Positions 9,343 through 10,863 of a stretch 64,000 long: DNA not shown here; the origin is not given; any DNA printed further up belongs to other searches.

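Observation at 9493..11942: Tandem paralogous P-loop NTPases, one with a degenerate Walker B (DN instead of DE)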

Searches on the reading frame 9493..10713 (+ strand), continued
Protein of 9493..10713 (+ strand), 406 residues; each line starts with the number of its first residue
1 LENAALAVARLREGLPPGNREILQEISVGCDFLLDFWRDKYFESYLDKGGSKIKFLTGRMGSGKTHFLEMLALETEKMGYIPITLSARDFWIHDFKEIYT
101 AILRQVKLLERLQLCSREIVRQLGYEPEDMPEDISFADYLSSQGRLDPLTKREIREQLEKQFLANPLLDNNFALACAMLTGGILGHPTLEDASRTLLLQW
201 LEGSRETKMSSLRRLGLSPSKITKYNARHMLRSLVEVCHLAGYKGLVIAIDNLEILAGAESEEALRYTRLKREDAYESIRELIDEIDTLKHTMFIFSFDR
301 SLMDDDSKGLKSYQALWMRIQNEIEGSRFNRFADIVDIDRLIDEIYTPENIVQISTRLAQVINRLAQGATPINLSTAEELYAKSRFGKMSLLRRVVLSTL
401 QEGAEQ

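Call 40: fold_search(model_id=the predicted structure, library=pdb)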
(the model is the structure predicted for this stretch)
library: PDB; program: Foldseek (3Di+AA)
matches with E <= 10: 1014; with E <= 0.001: 1
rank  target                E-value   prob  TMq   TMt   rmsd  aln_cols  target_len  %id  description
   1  8hr8_A                6.3e-04  1.00  0.28  0.16  15.1       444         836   11  Structure of heptameric RdrA ring (released 2023-02-01)
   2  6pxl_D                4.9e-03  0.99  0.35  0.35  14.4       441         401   15  3.74 Angstroms resolution structure of HlsU with an axial-channel plug (released 2020-07-29)
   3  9hqv_Br               5.2e-03  0.99  0.35  0.34  18.0       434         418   12  Cryo-EM structure of the small subunit of the mitochondrial ribosome from Toxoplasma gondii (released 2025-06-11)
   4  6pxk_B                7.1e-03  0.99  0.33  0.34  17.5       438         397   14  3.65 Angstroms resolution structure of HslU with an axial-channel plug (released 2020-07-29)
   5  6pxl_B                8.9e-03  0.98  0.34  0.34  15.2       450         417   16  3.74 Angstroms resolution structure of HlsU with an axial-channel plug (released 2020-07-29)
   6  8u8i_A                9.8e-03  0.57  0.18  0.15  28.0       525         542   11  Cdc48-Shp1 unfolding native substrate, Class 4 (released 2024-11-06)
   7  9rai_f                1.1e-02  0.60  0.19  0.12  21.7       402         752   13  Structure of the S.aureus MecA/ClpC/ClpP degradation system (released 2025-09-10)
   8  9pf2_A                1.4e-02  0.28  0.15  0.12  31.4       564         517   10  NSF, substrate free, hydrolyzing, class 25 (released 2025-10-08)
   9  5c18_A                1.4e-02  0.38  0.17  0.11  26.5       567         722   10  p97-delta709-728 in complex with ATP-gamma-S (released 2016-01-13)
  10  9p02_B                1.6e-02  0.33  0.17  0.14  27.9       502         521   12  Cryo-EM structure of S. Mansoni p97 bound to compound 739 (released 2025-08-13)
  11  9g5b_X                1.7e-02  0.99  0.34  0.38  14.4       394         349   11  Assembly intermediate of human mitochondrial ribosome small subunit (State A) (released 2025-04-23)
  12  4i63_D                2.0e-02  0.96  0.28  0.34  12.4       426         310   12  Crystal Structure of E-R ClpX Hexamer (released 2013-05-15)
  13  9gi1_f                2.0e-02  0.41  0.20  0.16  30.5       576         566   13  Structure of the S.aureus MecA/ClpC/ClpP degradation system (released 2025-08-20)
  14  4i63_A                2.1e-02  0.96  0.29  0.35  12.3       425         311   12  Crystal Structure of E-R ClpX Hexamer (released 2013-05-15)
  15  9p00_D                2.1e-02  0.23  0.16  0.13  28.2       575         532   13  Cryo-EM structure of apo S. Mansoni p97 (released 2025-08-13)
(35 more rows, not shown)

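Call 48: find_encoding_contigs(protein=P0054, flank=10000, max_places=2)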
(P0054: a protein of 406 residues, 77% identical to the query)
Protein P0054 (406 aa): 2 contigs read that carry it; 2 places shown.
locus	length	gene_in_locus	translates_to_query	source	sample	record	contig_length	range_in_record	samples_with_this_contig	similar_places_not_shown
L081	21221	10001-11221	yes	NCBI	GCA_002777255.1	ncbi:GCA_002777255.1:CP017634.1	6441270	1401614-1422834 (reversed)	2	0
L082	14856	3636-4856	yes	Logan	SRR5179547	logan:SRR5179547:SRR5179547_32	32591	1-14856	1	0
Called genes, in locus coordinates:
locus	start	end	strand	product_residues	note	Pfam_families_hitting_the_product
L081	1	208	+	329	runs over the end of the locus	-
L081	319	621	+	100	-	-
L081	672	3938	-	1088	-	PF04434:SWIM (weak), PF08455:SNF2_assoc, PF00176:SNF2-rel_dom, PF04851:ResIII (weak), PF00271:Helicase_C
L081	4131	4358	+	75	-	PF07872:DUF1659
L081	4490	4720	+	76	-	PF11148:DUF2922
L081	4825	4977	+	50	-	PF12841:YvrJ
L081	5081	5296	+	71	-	PF12728:HTH_17, PF00376:MerR (weak)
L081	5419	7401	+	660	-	PF13727:CoA_binding_3, PF00106:adh_short (weak), PF01073:3Beta_HSD, PF01370:Epimerase, PF02719:Polysacc_synt_2, PF04321:RmlD_sub_bind, PF07993:NAD_binding_4 (faint), PF16363:GDP_Man_Dehyd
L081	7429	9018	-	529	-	PF00270:DEAD, PF04851:ResIII, PF00271:Helicase_C, PF16203:ERCC3_RAD25_C (weak), PF22590:Cas3-like_C_2 (faint)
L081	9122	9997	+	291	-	-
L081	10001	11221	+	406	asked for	PF10923:BrxC_BrxD, PF13401:AAA_22 (faint)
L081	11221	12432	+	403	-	PF10923:BrxC_BrxD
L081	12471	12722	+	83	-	-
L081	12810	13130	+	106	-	PF01909:NTP_transf_2, PF18765:Polbeta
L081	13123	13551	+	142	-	PF05168:HEPN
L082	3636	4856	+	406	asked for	PF10923:BrxC_BrxD, PF13401:AAA_22 (faint)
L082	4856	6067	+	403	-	PF10923:BrxC_BrxD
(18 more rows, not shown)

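Call 51: search_solved_structures(query=A2, max_evalue=5, show_alignments=4)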
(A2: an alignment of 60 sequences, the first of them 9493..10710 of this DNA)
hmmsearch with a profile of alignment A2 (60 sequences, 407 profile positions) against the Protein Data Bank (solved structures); distinct sequences matched with E-value up to 5: 19.
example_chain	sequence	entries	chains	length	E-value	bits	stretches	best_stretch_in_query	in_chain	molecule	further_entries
1l8q_A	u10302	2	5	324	0.019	17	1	56-91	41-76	Chromosomal replication initiator protein dnaA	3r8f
2hcb_A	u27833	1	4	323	0.019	17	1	56-91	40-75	Chromosomal replication initiator protein dnaA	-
7rdr_A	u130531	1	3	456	0.038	16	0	333-384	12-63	Circular tendon repeat protein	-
5fhd_A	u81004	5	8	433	0.23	13.4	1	55-80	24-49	Uncharacterized protein | ATP-dependent DNA helicase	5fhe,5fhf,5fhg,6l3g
5ftb_A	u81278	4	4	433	0.23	13.3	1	55-80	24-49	TPR DOMAIN PROTEIN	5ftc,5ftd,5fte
5ftf_A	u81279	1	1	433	0.24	13.3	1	55-80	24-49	TPR DOMAIN PROTEIN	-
2heh_A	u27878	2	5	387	0.33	12.9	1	39-100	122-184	KIF2C protein | Kinesin-like protein KIF2C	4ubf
3edl_D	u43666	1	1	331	0.4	12.6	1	39-93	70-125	Kinesin-like protein KIF2C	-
7awe_C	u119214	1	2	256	0.5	12.3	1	123-179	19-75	Proteasome subunit alpha type-4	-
9qvx_C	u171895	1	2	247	0.51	12.2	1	123-179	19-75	Proteasome subunit alpha type-4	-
6r70_B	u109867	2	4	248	0.51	12.2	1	123-179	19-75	Proteasome subunit alpha type-4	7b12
8qys_B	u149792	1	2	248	0.52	12.2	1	123-179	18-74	Proteasome subunit alpha type-4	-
4r3o_C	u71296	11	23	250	0.52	12.2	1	123-179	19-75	Proteasome subunit alpha type-4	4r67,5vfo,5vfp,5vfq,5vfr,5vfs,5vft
1v8j_A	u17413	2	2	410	0.62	11.9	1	39-93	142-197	Kinesin-like protein KIF2C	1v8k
5xja_A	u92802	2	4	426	0.68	11.8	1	39-93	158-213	Kinesin-like protein KIF2C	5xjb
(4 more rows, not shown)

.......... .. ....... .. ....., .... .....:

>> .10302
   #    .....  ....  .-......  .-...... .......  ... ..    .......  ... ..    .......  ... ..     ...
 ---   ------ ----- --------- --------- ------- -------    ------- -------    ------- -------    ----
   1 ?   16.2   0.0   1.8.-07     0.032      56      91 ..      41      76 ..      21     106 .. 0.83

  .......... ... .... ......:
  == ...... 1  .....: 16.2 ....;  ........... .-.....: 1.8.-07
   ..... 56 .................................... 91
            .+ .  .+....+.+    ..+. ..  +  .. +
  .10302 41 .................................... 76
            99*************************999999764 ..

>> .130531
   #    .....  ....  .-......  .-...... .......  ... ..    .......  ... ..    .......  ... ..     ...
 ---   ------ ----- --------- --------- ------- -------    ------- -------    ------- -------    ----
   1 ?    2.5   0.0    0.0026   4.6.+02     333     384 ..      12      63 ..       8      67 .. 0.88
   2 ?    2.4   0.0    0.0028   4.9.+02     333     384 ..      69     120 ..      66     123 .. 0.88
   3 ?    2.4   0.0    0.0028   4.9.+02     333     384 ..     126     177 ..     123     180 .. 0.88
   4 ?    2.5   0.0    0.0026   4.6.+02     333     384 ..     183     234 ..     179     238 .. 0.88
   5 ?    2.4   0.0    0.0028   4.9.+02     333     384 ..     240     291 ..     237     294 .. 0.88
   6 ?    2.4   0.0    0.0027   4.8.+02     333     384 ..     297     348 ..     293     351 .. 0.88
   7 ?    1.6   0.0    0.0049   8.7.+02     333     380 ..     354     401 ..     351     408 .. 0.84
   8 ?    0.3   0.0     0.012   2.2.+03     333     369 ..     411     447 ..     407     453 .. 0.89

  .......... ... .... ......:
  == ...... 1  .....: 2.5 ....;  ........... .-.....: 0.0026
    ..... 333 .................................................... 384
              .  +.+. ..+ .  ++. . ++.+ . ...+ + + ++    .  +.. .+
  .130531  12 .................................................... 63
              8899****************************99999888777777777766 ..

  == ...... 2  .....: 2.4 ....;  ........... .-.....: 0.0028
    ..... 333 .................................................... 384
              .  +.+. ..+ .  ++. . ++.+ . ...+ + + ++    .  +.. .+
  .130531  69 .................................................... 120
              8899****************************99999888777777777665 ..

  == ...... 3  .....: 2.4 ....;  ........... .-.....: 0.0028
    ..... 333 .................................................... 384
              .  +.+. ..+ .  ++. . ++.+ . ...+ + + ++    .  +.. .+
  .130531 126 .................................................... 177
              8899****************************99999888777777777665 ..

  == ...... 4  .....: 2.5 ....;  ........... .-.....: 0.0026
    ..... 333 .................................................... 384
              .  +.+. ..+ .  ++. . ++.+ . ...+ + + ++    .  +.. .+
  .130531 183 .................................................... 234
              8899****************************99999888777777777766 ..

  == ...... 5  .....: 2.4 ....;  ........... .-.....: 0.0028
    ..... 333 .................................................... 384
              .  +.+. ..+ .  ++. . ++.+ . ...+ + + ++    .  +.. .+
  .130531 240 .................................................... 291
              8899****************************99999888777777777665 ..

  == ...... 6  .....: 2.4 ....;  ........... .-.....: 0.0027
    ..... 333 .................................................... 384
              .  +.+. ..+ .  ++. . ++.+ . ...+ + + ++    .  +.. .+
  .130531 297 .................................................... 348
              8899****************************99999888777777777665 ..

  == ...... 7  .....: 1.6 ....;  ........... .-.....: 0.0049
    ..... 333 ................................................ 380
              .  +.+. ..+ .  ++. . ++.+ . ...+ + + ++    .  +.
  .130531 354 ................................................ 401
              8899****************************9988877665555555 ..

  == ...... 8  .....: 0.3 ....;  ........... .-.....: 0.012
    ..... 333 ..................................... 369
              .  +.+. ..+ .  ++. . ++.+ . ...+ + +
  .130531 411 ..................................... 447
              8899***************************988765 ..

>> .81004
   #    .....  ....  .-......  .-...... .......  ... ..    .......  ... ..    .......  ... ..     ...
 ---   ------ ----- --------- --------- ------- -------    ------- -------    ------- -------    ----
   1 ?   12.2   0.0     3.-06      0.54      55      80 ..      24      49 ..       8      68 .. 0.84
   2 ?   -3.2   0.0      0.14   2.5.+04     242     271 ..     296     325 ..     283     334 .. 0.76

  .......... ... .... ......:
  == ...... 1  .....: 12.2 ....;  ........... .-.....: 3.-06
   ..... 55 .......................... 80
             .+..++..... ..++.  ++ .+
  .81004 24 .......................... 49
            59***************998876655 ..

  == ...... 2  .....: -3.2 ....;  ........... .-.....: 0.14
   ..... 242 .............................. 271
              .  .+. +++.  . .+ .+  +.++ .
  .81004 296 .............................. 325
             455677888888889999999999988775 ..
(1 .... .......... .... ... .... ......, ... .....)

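Call 67: search_protein_families(library=pfam, proteins=[L029:3900-6254:+, L029:2572-3870:+, L028:1288-3621:+, L059:4682-6076:+, L059:6679-8208:+, L059:4113-4619:+, L072:6927-7760:+, L072:7757-8452:+, L072:8595-9743:+, L069:3539-4879:+], max_evalue=0.001)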
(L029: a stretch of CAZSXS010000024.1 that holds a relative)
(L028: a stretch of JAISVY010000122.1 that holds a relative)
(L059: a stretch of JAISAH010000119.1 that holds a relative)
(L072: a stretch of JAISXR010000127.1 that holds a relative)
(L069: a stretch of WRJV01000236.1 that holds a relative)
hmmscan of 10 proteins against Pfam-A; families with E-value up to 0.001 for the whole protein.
L029:3900-6254:+ (784 aa): 5 families
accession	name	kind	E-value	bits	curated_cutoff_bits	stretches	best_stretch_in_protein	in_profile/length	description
PF00015.26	MCPsignal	-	3.7e-47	160.8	34.6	1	595-750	2-171/172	Methyl-accepting chemotaxis protein (MCP) signalling domain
PF18947.5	HAMP_2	-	1.8e-32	111.6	24.3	2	421-485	1-65/67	HAMP domain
PF18575.6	HAMP_N3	-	3.3e-18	65.4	25.7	1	353-395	1-43/43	HAMP N-terminal domain 3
PF00672.30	HAMP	-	1.8e-15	57.4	25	1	254-298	2-45/53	HAMP domain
PF12729.13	4HB_MCP_1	-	3.2e-07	30.5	27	1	39-212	1-164/181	Four helix bundle sensory module for signal transduction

L029:2572-3870:+ (432 aa): 2 families
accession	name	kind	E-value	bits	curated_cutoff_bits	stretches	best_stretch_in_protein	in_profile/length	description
PF06580.19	His_kinase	-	1.2e-17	64.4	25.2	1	241-317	5-81/81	Histidine kinase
PF02518.31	HATPase_c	-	7.2e-09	36.5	26.4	1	335-424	10-109/111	Histidine kinase-, DNA gyrase B-, and HSP90-like ATPase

L028:1288-3621:+ (777 aa): 4 families
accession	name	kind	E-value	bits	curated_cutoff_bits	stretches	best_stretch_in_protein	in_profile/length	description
PF00483.29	NTP_transferase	-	2.8e-47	161.8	21.2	1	12-241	2-242/245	Nucleotidyl transferase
PF00132.30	Hexapep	-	1.2e-10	41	27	1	270-297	4-31/36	Bacterial transferase hexapeptide (six repeats)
PF12804.13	NTP_transf_3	-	7.9e-09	36.3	27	1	12-132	1-112/160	MobA-like NTP transferase domain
PF25084.1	LbH_EIF2B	-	2e-08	34.7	54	1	264-350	18-104/105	EIF2B subunit epsilon LbH domain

L059:4682-6076:+ (464 aa): 2 families
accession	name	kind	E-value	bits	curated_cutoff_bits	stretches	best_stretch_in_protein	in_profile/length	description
PF04122.17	CW_binding_2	-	1.5e-35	122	24.9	3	34-114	1-64/73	Cell wall binding domain 2 (CWB2)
PF00188.32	CAP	-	4.2e-18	66.7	21.1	1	347-460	1-117/117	Cysteine-rich secretory protein family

L059:6679-8208:+ (509 aa): 6 families
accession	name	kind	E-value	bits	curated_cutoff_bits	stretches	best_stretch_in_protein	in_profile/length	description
PF01266.30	DAO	-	1.6e-74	252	27.9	1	31-386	1-352/353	FAD dependent oxidoreductase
PF04324.20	Fer2_BFD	-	1.1e-07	32.6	26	1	431-483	1-48/50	BFD-like [2Fe-2S] binding domain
PF07992.20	Pyr_redox_2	-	1.5e-05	25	26.1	1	19-71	134-184/291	Pyridine nucleotide-disulphide oxidoreductase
PF13450.12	NAD_binding_8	-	4.4e-05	24.1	21.9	1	34-77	1-45/68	NAD(P)-binding Rossmann-like domain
PF00070.33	Pyr_redox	-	0.00044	21.1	22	0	32-65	2-35/82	Pyridine nucleotide-disulphide oxidoreductase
PF13738.12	Pyr_redox_3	-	0.0005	19.8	30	0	34-62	2-197/305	Pyridine nucleotide-disulphide oxidoreductase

L059:4113-4619:+ (168 aa): 1 family
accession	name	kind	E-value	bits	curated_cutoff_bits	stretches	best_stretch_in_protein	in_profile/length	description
PF06695.16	Sm_multidrug_ex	-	1.2e-35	123.2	30.7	1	29-150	1-118/121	Putative small multi-drug export protein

L072:6927-7760:+ (277 aa): 1 family
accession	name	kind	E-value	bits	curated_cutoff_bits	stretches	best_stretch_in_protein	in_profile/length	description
PF02535.28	Zip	-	1e-35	124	35.1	2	103-271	147-321/323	ZIP Zinc transporter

L072:7757-8452:+ (231 aa): 0 families

L072:8595-9743:+ (382 aa): 3 families
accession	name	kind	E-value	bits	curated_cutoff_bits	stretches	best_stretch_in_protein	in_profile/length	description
PF01041.23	DegT_DnrJ_EryC1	-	3.3e-108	362.6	19.8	1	23-376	4-359/360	DegT/DnrJ/EryC1/StrS aminotransferase family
PF00155.27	Aminotran_1_2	-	7.1e-06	25.9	19.7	1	42-231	40-253/361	Aminotransferase class I and II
PF00266.25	Aminotran_5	-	0.00043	19.8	21.5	1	66-171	69-182/371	Aminotransferase class-V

L069:3539-4879:+ (446 aa): 0 families

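Call 68: search_dna_similar(query=window:9493-10710:+, collection=plasmids, mode=protein, max_evalue=0.001, max_rows=25)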
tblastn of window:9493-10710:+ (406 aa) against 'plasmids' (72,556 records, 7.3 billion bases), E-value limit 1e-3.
Records with a match: 24; places in all: 25; records where one place covers at least 80% of the query: 9.
Best place of each record, by identity: <60% 24.
By first word of the organism name: Sulfitobacter 6; Phaeobacter 5; Roseovarius 2; Azospirillum 2; Desulfomonile 1; Paracoccus 1; Ruegeria 1; Aulosira 1; Cetobacterium 1; Pseudanabaena 1; and 3 more.
By predicted mobility (MOB-suite, as given by PLSDB): mobilizable 12; non-mobilizable 6; conjugative 6.
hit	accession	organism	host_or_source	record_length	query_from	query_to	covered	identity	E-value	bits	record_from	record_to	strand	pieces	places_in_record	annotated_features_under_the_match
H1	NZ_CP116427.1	Sulfitobacter faviae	Hexacorallia,culture,Cold water coral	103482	46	388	84%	24.3%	8e-5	52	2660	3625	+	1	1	ATP-binding protein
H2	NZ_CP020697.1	Sulfitobacter sp. D7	calanoid copepod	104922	46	388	84%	24.3%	8e-5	52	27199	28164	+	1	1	ATP-binding protein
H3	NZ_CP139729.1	Sulfitobacter faviae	Bacterial Culture,hydrothermal vent ...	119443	46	388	84%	24.3%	8e-5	52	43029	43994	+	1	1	ATP-binding protein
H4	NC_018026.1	Desulfomonile tiedjei DSM 6799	sewage sludge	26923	2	320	79%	25.3%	2e-12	77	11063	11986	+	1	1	BREX system ATP-binding domain-containing protein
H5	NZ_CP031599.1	Roseovarius indicus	pure culture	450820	46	388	84%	22.9%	8e-5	53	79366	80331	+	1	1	ATP-binding protein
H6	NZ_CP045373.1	Sulfitobacter sp. THAF37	pure culture,Surface of a polyethylene ...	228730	46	388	84%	22.8%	6e-5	53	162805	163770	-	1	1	ATP-binding protein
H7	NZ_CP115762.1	Paracoccus sp. SCSIO 75233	cell culture,sediment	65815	46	388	84%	22.8%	7e-5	53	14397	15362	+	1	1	ATP-binding protein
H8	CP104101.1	Phaeobacter sp. G2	cell culture,Emiliania huxleyi RCC1216 ...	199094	46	388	84%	22.8%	7e-5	53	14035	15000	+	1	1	ATP-binding protein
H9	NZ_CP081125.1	Sulfitobacter sp. S190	-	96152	46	388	84%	22.7%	9e-5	52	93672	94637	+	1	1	ATP-binding protein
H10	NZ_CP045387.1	Ruegeria sp. THAF33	pure culture,Surface of a polyethylene ...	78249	46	388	84%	22.5%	2e-4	52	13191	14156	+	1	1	ATP-binding protein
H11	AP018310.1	Aulosira laxa NIES-50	-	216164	4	320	78%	24.2%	3e-12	76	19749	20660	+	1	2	hypothetical protein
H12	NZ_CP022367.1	Azospirillum sp. TSH58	single cell,paddy soils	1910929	49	365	78%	23.9%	8e-9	65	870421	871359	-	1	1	record has no annotation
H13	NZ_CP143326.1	Cetobacterium somerae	intestine of Yellow Catfish,pure culture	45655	46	333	71%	23.8%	2e-5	55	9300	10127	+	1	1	ATP-binding protein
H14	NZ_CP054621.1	Azospirillum oryzae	cell culture,soil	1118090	11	321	77%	21.9%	6e-4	50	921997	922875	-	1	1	record has no annotation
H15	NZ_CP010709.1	Phaeobacter inhibens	cell culture,algae aquaculture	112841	49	320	67%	24.7%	9e-4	49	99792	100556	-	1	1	ATP-binding protein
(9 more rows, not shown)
